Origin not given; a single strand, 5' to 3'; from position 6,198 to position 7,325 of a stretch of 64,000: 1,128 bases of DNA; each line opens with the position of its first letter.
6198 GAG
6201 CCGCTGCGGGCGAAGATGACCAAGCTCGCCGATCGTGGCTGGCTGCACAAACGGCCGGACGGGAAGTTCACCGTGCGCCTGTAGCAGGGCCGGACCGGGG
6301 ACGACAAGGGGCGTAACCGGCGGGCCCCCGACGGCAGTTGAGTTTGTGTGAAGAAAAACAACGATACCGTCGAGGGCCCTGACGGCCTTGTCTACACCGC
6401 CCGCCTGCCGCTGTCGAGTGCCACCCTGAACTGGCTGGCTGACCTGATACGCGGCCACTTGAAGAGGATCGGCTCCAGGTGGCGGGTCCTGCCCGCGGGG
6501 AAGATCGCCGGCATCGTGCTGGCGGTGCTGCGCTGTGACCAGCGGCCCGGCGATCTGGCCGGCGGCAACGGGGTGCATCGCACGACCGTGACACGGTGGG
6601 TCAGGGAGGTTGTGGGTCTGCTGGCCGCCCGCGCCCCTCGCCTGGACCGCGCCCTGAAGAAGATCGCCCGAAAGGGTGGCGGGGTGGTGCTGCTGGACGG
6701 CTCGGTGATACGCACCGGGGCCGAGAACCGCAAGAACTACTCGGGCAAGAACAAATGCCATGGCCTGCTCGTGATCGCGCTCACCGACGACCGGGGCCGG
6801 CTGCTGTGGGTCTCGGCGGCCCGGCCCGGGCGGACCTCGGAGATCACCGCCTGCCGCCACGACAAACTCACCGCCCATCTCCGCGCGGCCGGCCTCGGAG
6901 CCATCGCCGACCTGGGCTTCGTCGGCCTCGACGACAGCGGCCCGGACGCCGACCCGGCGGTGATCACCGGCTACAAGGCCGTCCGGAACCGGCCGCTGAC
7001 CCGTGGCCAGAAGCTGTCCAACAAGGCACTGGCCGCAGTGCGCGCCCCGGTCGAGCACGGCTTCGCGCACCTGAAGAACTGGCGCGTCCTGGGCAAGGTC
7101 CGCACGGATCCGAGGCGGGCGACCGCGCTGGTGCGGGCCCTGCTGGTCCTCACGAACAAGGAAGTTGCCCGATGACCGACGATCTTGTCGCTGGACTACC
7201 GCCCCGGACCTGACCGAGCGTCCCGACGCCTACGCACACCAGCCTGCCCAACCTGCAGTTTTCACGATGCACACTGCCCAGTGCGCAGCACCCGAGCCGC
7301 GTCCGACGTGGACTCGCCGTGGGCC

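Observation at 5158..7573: Recent IS insertion into a host gene: exact 5-bp target duplication and in-frame reconstitution of the interrupted ORF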

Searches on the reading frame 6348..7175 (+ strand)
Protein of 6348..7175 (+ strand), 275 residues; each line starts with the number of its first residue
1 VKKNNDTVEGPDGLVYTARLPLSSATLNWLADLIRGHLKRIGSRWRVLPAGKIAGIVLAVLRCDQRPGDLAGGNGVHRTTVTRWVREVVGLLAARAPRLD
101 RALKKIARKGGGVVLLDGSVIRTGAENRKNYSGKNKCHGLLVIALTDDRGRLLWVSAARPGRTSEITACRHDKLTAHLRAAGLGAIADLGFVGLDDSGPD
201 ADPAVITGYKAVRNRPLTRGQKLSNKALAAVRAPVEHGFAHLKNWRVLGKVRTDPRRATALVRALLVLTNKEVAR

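Call 5: search_protein_families(library=pfam, max_evalue=0.1, proteins=[window:6348-7175:+])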
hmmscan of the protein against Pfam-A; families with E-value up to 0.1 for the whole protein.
window:6348-7175:+ (275 aa): 3 families
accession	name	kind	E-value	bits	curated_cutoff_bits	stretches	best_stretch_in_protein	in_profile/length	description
PF13359.12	DDE_Tnp_4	-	9.1e-21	74.6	24.8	1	122-270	7-158/158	DDE superfamily endonuclease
PF01609.27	DDE_Tnp_1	-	1.7e-12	48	23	1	110-265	3-194/200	Transposase DDE domain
PF13613.12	HTH_Tnp_4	-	0.00065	19.7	27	1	69-97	24-52/53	Helix-turn-helix of DDE superfamily endonuclease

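Call 6: search_protein_families(library=ncbifam, max_evalue=0.1, proteins=[window:6348-7175:+])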
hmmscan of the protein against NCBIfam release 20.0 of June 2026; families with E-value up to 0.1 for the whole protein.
window:6348-7175:+ (275 aa): 3 families
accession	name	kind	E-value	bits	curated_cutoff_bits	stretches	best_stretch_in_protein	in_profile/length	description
NF033581.1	transpos_IS5_4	equivalog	4e-19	69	140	1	77-270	79-283/285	IS5 family transposase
NF033592.1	transpos_IS4_1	equivalog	0.0015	17.7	115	1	83-195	79-190/332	IS4 family transposase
NF033580.1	transpos_IS5_3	equivalog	0.079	12.5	110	0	142-250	130-236/258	IS5 family transposase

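Call 13: find_encoding_contigs(protein=window:6348-7175:+, flank=3000, max_places=10)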
Protein window:6348-7175:+ (275 aa): 1 contig read that carries it; 1 place shown.
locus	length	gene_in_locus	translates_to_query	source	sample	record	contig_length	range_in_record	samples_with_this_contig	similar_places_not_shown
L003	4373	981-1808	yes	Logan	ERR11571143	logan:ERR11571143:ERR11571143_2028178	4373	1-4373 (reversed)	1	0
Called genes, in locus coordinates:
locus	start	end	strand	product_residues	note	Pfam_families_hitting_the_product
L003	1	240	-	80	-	?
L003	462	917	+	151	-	-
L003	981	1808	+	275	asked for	PF01609:DDE_Tnp_1, PF13359:DDE_Tnp_4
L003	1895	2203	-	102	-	-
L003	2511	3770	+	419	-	PF27520:SP15_N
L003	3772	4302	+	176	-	PF00293:NUDIX, PF14815:NUDIX_4 (weak)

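Call 15: find_related_loci(query=window:6348-7175:+, collection=genome_contigs, flank=2500)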
Query window:6348-7175:+ (275 aa) in genome_contigs; peptide patterns used: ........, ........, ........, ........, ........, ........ (x = any residue, [..] = any of these).
596 stretches matched a pattern (row limit reached: there are more); 352 encode a relative of the query (tblastn E <= 1e-3); the best 80 are kept; 80 distinct loci.
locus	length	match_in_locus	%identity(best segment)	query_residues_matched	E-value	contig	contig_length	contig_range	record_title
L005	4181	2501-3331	94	3-275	5e-171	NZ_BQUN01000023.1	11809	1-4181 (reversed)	Streptomyces sp. A012304 sequence023, whole genome shotgun sequence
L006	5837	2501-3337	92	1-275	7e-165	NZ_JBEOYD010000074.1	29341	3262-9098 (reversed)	Streptomyces sp. NPDC001980 NPDC001980_269_F12.ctg-0083, whole genome shotgun sequence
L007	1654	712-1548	91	1-275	5e-179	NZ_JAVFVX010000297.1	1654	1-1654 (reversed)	Streptomyces sp. ADMS NODE_297_length_1654_cov_553.111320, whole genome shotgun sequence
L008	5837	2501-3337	92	1-275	4e-164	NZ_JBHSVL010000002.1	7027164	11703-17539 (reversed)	Streptomyces thermocoprophilus strain JCM 10918 contig_2_pilon, whole genome shotgun sequence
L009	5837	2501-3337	92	1-275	4e-164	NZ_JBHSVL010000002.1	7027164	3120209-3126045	Streptomyces thermocoprophilus strain JCM 10918 contig_2_pilon, whole genome shotgun sequence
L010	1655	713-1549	92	1-275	5e-178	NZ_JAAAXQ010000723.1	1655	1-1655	Streptomyces sp. GC420 GC420_son_contig_723_length__1655_118.8_3.85, whole genome shotgun sequence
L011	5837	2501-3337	91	1-275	2e-163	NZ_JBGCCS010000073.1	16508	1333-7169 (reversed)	Streptacidiphilus sp. EB129 Ga0558624_073, whole genome shotgun sequence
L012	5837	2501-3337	90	1-275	2e-162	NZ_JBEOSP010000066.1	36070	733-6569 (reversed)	Kitasatospora sp. NPDC096128 NPDC096128_221_D3.ctg-0066, whole genome shotgun sequence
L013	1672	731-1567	91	1-275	5e-177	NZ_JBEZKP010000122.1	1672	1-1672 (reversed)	Streptomyces sp. NPDC048389 NPDC048389_59_B3.ctg-0122, whole genome shotgun sequence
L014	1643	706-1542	91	1-275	1e-176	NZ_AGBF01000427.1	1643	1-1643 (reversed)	Streptomyces zinciresistens K42 contig00427, whole genome shotgun sequence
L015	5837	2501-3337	90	1-275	3e-162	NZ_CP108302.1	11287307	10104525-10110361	Streptomyces sp. NBC_00019 chromosome, complete genome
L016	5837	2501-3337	90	1-275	4e-162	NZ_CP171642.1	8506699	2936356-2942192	Kitasatospora hibisci strain HNM1077 chromosome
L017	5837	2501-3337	90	1-275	8e-162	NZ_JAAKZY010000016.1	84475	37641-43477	Streptomyces scabichelini strain HC44 HC44_contig_16_length_84475_coverage_108.5_0.98, whole genome shotgun sequence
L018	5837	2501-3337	90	1-275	7e-162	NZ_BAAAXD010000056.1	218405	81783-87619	Streptomyces yanii strain JCM 3331 sequence56, whole genome shotgun sequence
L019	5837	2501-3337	90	1-275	1e-161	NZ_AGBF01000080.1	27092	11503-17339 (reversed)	Streptomyces zinciresistens K42 contig00080, whole genome shotgun sequence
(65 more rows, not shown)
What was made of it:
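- Tried and rejected: The genome-collection scan had already been spent on the transposase (call 15).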

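Call 22: find_homologous_proteins(query=window:6348-7175:+)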
Query window:6348-7175:+ (275 aa): 1672 proteins with E <= 0.001 among 8000 candidates; the best 120 are listed.
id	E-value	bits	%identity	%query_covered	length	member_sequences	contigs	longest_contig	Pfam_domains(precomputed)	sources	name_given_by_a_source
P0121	2.7e-175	599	100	100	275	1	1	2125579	PF01609.28,PF13359.13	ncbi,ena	-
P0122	2.8e-167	573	95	100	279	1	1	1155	PF01609.28,PF13359.13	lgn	-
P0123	2.7e-166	570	95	100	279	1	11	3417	PF01609.28,PF13359.13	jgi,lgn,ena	jgi:hypothetical protein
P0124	4.9e-166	569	95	100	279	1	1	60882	PF01609.28,PF13359.13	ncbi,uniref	ncbi:transposase family protein [Streptomyces sp. NPDC051162]|uniref:transposase family protein n=1 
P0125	1.7e-165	567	94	100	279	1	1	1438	PF01609.28,PF13359.13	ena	-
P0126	2.0e-165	567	94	100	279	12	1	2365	PF01609.28,PF13359.13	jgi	jgi:DDE superfamily endonuclease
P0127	4.1e-165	566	94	100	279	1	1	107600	PF01609.28,PF13359.13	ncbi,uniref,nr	ncbi:transposase family protein [Streptomyces marianii]|uniref:IS5/IS1182 family transposase n=1 Tax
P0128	8.7e-165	565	94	100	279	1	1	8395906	PF01609.28,PF13359.13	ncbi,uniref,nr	ncbi:transposase family protein [Streptomyces marianii]|uniref:IS5/IS1182 family transposase n=1 Tax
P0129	2.6e-161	554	92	100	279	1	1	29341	PF01609.28,PF13359.13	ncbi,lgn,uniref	ncbi:transposase family protein [Streptomyces sp. NPDC001980]|uniref:transposase family protein n=1 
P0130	1.8e-160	551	92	100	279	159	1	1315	PF01609.28,PF13359.13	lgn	-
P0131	1.9e-160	551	92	100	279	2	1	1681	PF01609.28,PF13359.13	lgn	-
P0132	5.2e-160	549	91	100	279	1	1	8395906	PF01609.28,PF13359.13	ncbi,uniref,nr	ncbi:transposase family protein [Streptomyces marianii]|uniref:IS5/IS1182 family transposase n=1 Tax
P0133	1.5e-159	548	91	100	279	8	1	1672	PF01609.28,PF13359.13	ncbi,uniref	ncbi:transposase family protein [Streptomyces sp. NPDC048389]|uniref:transposase family protein n=1 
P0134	3.8e-159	547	91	100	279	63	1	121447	PF01609.28,PF13359.13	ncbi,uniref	ncbi:transposase family protein [Streptomyces mirabilis]|uniref:transposase family protein n=1 Tax=S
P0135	6.6e-159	546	90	100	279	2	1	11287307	PF01609.28,PF13359.13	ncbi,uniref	ncbi:transposase family protein [Streptomyces sp. NBC_00019]|uniref:transposase family protein n=1 T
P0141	6.9e-158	542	90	100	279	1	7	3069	PF01609.28,PF13359.13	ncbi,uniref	ncbi:transposase family protein [Streptomyces sp. NPDC058417]|uniref:transposase family protein n=1 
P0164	1.0e-154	532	88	100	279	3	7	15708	PF01609.28,PF13359.13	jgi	jgi:hypothetical protein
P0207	2.3e-150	518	86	100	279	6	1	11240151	PF01609.28,PF13359.13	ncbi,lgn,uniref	ncbi:transposase [Streptomyces canus]|uniref:transposase family protein n=1 Tax=Streptomyces canus T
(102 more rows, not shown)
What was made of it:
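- Closest known: IS5 family of bacterial insertion sequences. Same: Sources call relatives 'IS5/IS1182 family transposase' (call 22).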

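Call 34: list_cluster_members(proteins=[window:6348-7175:+, window:4160-5071:-, window:7704-9137:+, window:5793-6284:+, window:5158-5607:-])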
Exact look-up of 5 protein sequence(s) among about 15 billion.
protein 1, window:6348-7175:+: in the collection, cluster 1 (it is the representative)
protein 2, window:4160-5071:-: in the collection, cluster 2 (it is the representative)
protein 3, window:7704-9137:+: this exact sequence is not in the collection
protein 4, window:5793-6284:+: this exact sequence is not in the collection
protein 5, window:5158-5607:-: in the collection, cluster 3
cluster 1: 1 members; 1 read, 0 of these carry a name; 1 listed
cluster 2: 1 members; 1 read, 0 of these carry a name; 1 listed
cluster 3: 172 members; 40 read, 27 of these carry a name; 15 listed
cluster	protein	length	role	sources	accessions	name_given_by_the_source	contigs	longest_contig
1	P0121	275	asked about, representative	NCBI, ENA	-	-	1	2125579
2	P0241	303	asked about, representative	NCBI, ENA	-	-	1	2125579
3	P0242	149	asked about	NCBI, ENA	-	-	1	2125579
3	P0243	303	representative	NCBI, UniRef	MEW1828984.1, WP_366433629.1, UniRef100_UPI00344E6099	aminoglycoside phosphotransferase family protein [Streptomyces sp. NPDC088196] | aminoglycoside phosphotransferase family protein n=1 Tax=Streptomyces sp. NPDC088196 ...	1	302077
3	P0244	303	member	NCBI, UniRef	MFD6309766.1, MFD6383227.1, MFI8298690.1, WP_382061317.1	aminoglycoside phosphotransferase family protein [Streptomyces nigra] | aminoglycoside phosphotransferase family protein n=1 Tax=Streptomyces nigra TaxID=1827580 ...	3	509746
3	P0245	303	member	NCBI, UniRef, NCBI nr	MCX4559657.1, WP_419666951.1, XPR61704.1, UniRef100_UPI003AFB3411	aminoglycoside phosphotransferase family protein [Streptomyces sp. 2-1] | aminoglycoside phosphotransferase family protein n=1 Tax=Streptomyces sp. 2-1 ... | aminoglycoside phosphotransferase family protein [Streptomyces phaeochromogenes]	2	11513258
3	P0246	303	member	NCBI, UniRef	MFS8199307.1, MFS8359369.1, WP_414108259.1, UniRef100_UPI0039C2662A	aminoglycoside phosphotransferase family protein [Streptomyces sp. CWNU-52B] | aminoglycoside phosphotransferase family protein n=1 Tax=unclassified Streptomyces ...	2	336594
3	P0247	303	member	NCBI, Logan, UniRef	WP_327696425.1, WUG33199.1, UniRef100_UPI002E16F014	aminoglycoside phosphotransferase family protein [Streptomyces sp. NBC_00459] | aminoglycoside phosphotransferase family protein n=1 Tax=Streptomyces sp. NBC_00459 ...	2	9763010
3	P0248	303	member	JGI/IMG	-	hypothetical protein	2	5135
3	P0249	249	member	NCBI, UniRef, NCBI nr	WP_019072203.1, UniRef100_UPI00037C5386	hypothetical protein [Streptomyces hokutonensis] | hypothetical protein n=1 Tax=Streptomyces hokutonensis TaxID=1306990 RepID=UPI00037C5386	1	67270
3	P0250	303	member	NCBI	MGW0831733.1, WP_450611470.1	aminoglycoside phosphotransferase family protein [Streptomyces prunicolor]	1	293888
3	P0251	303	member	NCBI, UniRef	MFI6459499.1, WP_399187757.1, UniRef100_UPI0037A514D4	aminoglycoside phosphotransferase family protein [Streptomyces sp. NPDC050538] | aminoglycoside phosphotransferase family protein n=1 Tax=Streptomyces sp. NPDC050538 ...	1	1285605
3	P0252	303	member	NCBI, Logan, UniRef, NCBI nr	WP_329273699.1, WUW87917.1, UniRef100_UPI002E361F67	aminoglycoside phosphotransferase family protein [Streptomyces sp. NBC_01451] | aminoglycoside phosphotransferase family protein n=1 Tax=Streptomyces sp. NBC_01451 ...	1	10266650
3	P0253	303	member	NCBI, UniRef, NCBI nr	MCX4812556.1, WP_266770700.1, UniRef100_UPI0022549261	aminoglycoside phosphotransferase family protein [Streptomyces sp. NBC_01239] | aminoglycoside phosphotransferase family protein n=1 Tax=Streptomyces sp. NBC_01239 ...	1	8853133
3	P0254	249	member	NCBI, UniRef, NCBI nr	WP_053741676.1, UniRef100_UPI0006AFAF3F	hypothetical protein [Streptomyces sp. NRRL WC-3618] | hypothetical protein n=1 Tax=Streptomyces sp. NRRL WC-3618 TaxID=1519490 ...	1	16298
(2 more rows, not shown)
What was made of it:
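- The 149-aa ORF is a called gene in the source assembly (call 34).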

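Call 36: search_solved_structures(query=P0241, max_evalue=1)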
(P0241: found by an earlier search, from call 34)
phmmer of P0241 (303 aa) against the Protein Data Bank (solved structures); distinct sequences matched with E-value up to 1: 0.

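Call 39: search_protein_families(library=pfam, max_evalue=10, proteins=[P0241])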
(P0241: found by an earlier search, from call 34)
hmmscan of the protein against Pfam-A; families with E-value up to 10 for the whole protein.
P0241 (303 aa): 0 families

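Call 43: find_encoding_contigs(protein=P0123, flank=1200, max_places=10)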
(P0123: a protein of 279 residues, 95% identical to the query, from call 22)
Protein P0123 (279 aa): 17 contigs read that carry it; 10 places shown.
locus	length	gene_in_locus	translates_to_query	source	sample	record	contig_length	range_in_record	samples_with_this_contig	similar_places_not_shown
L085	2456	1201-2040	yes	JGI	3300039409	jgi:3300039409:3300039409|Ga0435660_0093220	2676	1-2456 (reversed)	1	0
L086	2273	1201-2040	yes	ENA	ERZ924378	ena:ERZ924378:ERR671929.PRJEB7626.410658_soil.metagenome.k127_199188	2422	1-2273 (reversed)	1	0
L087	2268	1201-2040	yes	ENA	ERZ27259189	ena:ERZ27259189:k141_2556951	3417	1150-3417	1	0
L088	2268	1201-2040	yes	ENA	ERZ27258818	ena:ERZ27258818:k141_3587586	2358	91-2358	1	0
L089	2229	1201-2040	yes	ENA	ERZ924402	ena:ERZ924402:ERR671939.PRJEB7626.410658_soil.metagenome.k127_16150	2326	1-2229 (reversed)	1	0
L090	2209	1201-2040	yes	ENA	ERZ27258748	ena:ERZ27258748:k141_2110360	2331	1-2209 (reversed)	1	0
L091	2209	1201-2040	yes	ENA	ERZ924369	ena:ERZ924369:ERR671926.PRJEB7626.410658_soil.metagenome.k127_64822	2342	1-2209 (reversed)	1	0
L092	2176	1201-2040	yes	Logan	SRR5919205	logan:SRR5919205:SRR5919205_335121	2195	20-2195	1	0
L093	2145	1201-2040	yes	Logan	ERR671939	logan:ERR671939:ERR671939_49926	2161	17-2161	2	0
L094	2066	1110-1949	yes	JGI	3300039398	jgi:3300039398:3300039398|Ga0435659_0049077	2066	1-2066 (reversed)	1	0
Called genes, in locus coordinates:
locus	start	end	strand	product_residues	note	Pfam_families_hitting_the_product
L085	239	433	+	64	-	-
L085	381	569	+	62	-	-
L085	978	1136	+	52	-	-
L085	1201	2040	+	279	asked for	PF01609:DDE_Tnp_1, PF13359:DDE_Tnp_4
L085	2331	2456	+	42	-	?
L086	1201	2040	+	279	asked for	PF01609:DDE_Tnp_1, PF13359:DDE_Tnp_4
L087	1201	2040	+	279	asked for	PF01609:DDE_Tnp_1, PF13359:DDE_Tnp_4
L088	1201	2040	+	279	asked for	PF01609:DDE_Tnp_1, PF13359:DDE_Tnp_4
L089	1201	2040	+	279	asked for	PF01609:DDE_Tnp_1, PF13359:DDE_Tnp_4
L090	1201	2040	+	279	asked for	PF01609:DDE_Tnp_1, PF13359:DDE_Tnp_4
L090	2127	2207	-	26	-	?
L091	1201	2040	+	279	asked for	PF01609:DDE_Tnp_1, PF13359:DDE_Tnp_4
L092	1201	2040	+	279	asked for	PF01609:DDE_Tnp_1, PF13359:DDE_Tnp_4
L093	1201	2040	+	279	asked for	PF01609:DDE_Tnp_1, PF13359:DDE_Tnp_4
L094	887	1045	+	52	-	-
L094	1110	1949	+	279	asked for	PF01609:DDE_Tnp_1, PF13359:DDE_Tnp_4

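Call 44: find_encoding_contigs(protein=P0164, flank=1200, max_places=10)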
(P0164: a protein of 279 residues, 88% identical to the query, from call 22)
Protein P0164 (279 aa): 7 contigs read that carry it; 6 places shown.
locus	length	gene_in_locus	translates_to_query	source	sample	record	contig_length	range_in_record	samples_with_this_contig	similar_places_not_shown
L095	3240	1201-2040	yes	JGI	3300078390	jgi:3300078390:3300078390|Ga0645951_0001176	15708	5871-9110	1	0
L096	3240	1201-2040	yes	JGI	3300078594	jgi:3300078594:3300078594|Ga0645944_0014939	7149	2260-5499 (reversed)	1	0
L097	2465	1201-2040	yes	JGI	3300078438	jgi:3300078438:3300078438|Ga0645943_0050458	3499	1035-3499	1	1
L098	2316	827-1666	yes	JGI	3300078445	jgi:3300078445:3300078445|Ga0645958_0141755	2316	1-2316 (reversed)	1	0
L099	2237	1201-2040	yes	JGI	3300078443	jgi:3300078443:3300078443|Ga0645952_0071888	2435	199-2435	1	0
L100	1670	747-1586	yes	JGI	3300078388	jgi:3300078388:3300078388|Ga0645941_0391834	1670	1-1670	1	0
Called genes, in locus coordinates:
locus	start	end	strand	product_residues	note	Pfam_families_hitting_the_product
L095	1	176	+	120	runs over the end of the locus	-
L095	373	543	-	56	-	-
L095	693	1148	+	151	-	-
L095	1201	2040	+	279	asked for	PF01609:DDE_Tnp_1, PF13359:DDE_Tnp_4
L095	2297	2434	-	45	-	-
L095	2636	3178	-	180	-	PF00156:Pribosyltran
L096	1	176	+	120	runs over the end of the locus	-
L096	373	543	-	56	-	-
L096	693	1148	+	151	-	-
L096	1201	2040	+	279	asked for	PF01609:DDE_Tnp_1, PF13359:DDE_Tnp_4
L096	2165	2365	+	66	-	-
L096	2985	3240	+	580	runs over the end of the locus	PF01590:GAF, PF13185:GAF_2, PF01590:GAF, PF13185:GAF_2, PF13492:GAF_3, PF07730:HisKA_3, PF02518:HATPase_c, PF13581:HATPase_c_2 (weak)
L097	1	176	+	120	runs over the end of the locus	-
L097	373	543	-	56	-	-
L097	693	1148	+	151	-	-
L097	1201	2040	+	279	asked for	PF01609:DDE_Tnp_1, PF13359:DDE_Tnp_4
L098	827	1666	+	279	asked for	PF01609:DDE_Tnp_1, PF13359:DDE_Tnp_4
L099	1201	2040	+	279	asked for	PF01609:DDE_Tnp_1, PF13359:DDE_Tnp_4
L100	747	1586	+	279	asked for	PF01609:DDE_Tnp_1, PF13359:DDE_Tnp_4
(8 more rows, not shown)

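Call 53: search_protein_families(library=padloc, max_evalue=0.01, proteins=[P0241])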
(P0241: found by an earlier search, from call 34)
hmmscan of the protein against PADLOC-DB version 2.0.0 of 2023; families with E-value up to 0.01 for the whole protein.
P0241 (303 aa): 0 families

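Call 54: search_protein_families(library=phrogs, max_evalue=0.01, proteins=[P0241])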
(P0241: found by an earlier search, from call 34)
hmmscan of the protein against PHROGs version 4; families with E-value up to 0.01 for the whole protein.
P0241 (303 aa): 0 families

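Call 65: find_encoding_contigs(protein=P0141, flank=1200, max_places=10)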
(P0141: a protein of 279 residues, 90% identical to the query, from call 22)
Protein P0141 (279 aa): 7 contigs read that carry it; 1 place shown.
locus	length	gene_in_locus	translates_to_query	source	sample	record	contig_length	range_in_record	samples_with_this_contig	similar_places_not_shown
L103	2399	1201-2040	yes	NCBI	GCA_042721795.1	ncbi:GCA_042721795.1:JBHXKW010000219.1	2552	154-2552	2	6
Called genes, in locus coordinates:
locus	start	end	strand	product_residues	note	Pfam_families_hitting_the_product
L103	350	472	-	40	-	-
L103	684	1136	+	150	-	-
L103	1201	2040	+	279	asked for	PF01609:DDE_Tnp_1, PF13359:DDE_Tnp_4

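Call 66: find_encoding_contigs(protein=P0207, flank=1200, max_places=10)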
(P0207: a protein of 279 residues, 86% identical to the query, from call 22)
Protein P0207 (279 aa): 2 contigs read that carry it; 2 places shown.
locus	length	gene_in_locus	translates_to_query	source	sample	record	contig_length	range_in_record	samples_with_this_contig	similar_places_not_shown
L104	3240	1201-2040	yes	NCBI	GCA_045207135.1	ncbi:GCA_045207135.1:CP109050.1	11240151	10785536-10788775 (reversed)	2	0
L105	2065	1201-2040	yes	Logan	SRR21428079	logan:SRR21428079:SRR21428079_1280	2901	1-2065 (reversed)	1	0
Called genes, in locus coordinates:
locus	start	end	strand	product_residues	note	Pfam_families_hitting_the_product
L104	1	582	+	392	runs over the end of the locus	PF00135:COesterase, PF20434:BD-FAE, PF07859:Abhydrolase_3, PF00326:Peptidase_S9 (weak)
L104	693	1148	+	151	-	-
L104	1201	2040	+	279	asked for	PF01609:DDE_Tnp_1, PF13359:DDE_Tnp_4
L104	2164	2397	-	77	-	-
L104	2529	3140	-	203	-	PF00440:TetR_N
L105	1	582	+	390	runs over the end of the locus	PF00135:COesterase, PF20434:BD-FAE, PF07859:Abhydrolase_3, PF00326:Peptidase_S9 (weak)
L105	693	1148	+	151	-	-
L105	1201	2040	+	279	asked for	PF01609:DDE_Tnp_1, PF13359:DDE_Tnp_4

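Call 80: find_homologous_proteins(query=P0241, max_evalue=1e-10)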
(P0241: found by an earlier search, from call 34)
Query P0241 (303 aa): 708 proteins with E <= 1e-10 among 8000 candidates; the best 120 are listed.
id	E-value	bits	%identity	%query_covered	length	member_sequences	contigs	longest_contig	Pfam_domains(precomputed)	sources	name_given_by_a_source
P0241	5.8e-203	691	100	100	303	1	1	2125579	-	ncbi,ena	-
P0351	6.4e-173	592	85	100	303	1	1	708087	-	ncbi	ncbi:aminoglycoside phosphotransferase family protein [Streptomyces sp. NPDC020096]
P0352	4.5e-166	570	82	100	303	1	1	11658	-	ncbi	-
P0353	1.1e-144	500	74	94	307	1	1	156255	-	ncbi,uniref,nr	ncbi:phosphotransferase family protein [Streptomyces cavernicola]|uniref:Aminoglycoside phosphotrans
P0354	3.9e-144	498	74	99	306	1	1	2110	-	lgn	-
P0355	4.9e-142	491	72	100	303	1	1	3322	-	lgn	-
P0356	4.5e-141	488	73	100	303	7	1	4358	-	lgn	-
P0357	1.4e-140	486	73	100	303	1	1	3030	-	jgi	jgi:hypothetical protein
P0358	1.5e-140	486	72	100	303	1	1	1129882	-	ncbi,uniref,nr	ncbi:aminoglycoside phosphotransferase family protein [Streptomyces bauhiniae]|uniref:Aminoglycoside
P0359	1.6e-140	486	72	100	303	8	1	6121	-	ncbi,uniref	ncbi:aminoglycoside phosphotransferase family protein [Streptomyces althioticus]|uniref:aminoglycosi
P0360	2.1e-140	485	71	98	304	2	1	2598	-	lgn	-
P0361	2.1e-140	485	73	100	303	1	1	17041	-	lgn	-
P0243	4.7e-140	484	71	100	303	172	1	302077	-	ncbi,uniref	ncbi:aminoglycoside phosphotransferase family protein [Streptomyces sp. NPDC088196]|uniref:aminoglyc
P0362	6.0e-140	484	72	100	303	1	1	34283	-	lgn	-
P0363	6.2e-140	484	74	95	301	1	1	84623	-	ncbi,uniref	ncbi:phosphotransferase family protein [Streptomyces sp. 4N124]|uniref:phosphotransferase family pro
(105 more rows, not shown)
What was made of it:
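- On Aminoglycoside phosphotransferase family (the neighbour 4160-5071): NCBI names homologues 'aminoglycoside phosphotransferase family protein' (calls 34, 80).
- Checked: Neighbours: the 303-aa neighbour is named 'aminoglycoside phosphotransferase family protein' by NCBI in other genomes (calls 34, 80).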
